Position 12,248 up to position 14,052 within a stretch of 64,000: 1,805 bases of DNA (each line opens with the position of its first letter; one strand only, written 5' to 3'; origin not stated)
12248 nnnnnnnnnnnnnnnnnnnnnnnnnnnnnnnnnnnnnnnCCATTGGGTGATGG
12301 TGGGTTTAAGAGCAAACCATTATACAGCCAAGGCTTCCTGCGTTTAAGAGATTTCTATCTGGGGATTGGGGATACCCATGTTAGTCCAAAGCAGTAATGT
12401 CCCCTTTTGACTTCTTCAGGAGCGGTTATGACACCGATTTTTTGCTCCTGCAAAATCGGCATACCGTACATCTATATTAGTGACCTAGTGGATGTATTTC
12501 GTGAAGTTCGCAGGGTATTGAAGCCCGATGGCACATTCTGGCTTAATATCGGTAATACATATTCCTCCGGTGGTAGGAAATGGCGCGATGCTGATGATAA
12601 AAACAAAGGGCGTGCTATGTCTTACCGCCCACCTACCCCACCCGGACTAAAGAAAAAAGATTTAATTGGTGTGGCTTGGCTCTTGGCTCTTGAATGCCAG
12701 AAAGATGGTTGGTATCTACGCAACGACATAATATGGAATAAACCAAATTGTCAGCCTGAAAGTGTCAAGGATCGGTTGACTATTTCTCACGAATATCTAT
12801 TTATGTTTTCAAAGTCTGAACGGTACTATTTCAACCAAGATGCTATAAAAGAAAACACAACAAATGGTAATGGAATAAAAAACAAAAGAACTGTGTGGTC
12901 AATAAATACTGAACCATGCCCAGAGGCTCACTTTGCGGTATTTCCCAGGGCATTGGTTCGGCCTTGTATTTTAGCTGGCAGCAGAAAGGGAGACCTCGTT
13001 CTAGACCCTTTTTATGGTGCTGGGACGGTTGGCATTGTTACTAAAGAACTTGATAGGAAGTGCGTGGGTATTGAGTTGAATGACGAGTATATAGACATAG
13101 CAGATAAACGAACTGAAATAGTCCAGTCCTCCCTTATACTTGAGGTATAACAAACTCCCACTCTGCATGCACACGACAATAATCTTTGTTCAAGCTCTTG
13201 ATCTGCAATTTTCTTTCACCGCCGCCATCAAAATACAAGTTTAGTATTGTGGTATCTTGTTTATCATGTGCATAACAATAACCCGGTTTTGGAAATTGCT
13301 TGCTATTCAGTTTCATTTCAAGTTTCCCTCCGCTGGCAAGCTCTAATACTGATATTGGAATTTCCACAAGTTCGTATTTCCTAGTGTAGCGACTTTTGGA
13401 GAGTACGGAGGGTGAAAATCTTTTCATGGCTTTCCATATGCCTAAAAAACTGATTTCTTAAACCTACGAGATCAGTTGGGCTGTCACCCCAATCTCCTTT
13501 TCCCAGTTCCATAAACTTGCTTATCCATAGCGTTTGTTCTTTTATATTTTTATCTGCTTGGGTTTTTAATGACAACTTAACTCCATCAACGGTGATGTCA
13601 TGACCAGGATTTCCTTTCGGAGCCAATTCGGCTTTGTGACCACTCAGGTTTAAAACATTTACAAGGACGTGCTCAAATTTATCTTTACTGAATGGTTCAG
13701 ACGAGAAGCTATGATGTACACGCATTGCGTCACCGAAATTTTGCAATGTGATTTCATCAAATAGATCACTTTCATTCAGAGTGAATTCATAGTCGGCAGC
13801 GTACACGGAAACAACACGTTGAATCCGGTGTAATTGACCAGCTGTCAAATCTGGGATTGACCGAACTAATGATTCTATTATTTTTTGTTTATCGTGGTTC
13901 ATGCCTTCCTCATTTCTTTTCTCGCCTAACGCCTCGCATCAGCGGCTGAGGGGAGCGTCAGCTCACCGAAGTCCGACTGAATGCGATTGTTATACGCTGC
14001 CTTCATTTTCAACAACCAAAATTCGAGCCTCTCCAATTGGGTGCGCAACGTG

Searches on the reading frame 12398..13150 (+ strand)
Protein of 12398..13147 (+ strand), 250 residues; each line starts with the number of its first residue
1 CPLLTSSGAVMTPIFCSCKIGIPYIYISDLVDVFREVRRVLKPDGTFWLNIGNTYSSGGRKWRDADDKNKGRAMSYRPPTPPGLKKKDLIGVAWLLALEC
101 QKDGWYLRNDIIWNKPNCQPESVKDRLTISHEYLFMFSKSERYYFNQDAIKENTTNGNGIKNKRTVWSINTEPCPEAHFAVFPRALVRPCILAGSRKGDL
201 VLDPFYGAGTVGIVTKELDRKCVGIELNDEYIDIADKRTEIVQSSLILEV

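Call 3: search_protein_families(library=ncbifam, proteins=[window:12407-13150:+])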
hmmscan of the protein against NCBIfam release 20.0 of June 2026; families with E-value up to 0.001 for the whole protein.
window:12407-13150:+ (247 aa): 3 families
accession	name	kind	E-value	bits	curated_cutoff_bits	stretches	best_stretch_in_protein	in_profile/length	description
NF050803.1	DnaMtaseCcrMCaul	equivalog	3.6e-26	91.9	830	1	97-240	101-251/350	adenine-specific DNA-methyltransferase CcrM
NF008572.0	PRK11524.1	equivalog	4.1e-17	62.2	292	1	173-240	193-260/294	adenine-specific DNA-methyltransferase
NF010253.0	PRK13699.1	subfamily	1.9e-05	24.5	244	1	181-242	150-211/226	DNA methyltransferase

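Call 4: search_protein_families(library=pfam, proteins=[window:12407-13150:+])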
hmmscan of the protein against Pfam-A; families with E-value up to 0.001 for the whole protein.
window:12407-13150:+ (247 aa): 2 families
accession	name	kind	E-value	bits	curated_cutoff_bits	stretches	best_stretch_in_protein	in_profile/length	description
PF01555.25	N6_N4_Mtase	-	3.2e-50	171.5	26.7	1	23-233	28-220/221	DNA methylase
PF08241.18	Methyltransf_11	-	0.00013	22.9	21.2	0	23-45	72-94/95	Methyltransferase domain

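Call 50: search_solved_structures(query=window:12398-13147:+, show_alignments=2)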
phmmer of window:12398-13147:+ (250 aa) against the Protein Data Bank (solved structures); distinct sequences matched with E-value up to 0.001: 12.
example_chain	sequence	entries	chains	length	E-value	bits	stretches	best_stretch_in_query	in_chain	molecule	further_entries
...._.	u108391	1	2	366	3.9e-20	75.4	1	99-239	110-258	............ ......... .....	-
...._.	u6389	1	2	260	1.2e-13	54.1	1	168-235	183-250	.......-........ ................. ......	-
5hek_A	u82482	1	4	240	4.3e-10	42.5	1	100-241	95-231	Adenine specific DNA methyltransferase (DpnA)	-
5hfj_A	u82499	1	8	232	5.4e-10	42.2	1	100-240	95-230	Adenine specific DNA methyltransferase (DpnA)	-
8s9m_A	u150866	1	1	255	1.2e-09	41.1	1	163-240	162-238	DNA cytosine-N4 methyltransferase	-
8s9n_A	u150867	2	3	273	1.4e-09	40.8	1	163-240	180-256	DNA cytosine-N4 methyltransferase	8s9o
8urk_A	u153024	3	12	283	3.6e-09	39.4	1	107-240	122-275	Methyltransferase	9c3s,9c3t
9c3u_A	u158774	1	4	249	3.8e-09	39.4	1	106-239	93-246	Methyltransferase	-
2zie_A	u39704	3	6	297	9.3e-08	34.8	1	163-239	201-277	Putative modification methylase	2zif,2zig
1boo_A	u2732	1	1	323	6.4e-06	28.8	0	176-234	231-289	PROTEIN (N-4 CYTOSINE-SPECIFIC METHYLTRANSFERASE PVU II)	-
1nw8_A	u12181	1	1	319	4.8e-05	25.9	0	101-164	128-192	MODIFICATION METHYLASE RSRI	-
1eg2_A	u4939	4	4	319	4.8e-05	25.9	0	101-164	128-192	MODIFICATION METHYLASE RSRI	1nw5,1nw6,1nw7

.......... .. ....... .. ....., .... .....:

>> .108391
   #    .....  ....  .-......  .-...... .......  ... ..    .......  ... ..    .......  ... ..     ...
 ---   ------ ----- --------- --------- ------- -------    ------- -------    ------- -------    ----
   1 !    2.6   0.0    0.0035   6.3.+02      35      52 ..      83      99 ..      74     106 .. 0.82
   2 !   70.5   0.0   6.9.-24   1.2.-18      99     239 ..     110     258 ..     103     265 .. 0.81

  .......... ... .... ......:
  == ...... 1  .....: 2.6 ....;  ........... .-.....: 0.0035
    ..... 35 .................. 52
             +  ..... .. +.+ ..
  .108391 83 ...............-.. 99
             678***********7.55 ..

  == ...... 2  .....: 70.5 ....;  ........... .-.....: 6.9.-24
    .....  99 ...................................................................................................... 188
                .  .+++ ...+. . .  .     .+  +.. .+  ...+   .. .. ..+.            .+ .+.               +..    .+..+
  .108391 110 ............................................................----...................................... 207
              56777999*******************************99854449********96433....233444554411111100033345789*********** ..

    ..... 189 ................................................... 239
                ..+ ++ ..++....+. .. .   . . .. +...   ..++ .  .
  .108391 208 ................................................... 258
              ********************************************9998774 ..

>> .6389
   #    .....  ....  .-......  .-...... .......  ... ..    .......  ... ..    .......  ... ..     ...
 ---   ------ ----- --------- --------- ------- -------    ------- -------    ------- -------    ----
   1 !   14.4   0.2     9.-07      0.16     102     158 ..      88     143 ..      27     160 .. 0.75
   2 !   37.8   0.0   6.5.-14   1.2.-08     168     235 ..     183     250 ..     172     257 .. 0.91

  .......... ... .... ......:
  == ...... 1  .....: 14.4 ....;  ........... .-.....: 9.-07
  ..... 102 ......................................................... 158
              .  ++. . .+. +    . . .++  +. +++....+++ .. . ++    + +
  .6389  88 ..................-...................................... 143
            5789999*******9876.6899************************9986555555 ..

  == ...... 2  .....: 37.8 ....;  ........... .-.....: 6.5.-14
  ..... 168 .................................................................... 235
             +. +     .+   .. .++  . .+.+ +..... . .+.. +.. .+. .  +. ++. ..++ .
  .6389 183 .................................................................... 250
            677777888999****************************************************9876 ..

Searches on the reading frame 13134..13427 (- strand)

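Call 3: search_protein_families(library=ncbifam, proteins=[window:13134-13427:-])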
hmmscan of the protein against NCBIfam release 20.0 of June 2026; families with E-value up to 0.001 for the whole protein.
window:13134-13427:- (97 aa): 0 families

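Call 4: search_protein_families(library=pfam, proteins=[window:13134-13427:-])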
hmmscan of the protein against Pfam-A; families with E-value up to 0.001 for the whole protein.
window:13134-13427:- (97 aa): 1 family
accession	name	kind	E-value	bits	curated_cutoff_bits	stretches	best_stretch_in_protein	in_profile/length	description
PF17411.7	SmaI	-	9.5e-26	91.2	27.3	1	5-92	154-240/240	Type II site-specific deoxyribonuclease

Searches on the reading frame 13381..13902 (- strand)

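Call 3: search_protein_families(library=ncbifam, proteins=[window:13381-13902:-])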
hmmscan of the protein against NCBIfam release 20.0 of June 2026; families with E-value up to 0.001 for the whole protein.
window:13381-13902:- (173 aa): 0 families

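Call 4: search_protein_families(library=pfam, proteins=[window:13381-13902:-])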
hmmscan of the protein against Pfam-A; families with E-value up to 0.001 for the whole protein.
window:13381-13902:- (173 aa): 1 family
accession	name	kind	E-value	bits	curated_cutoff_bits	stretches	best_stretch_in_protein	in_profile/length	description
PF17411.7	SmaI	-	5.8e-44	150.8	27.3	1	15-170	4-160/240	Type II site-specific deoxyribonuclease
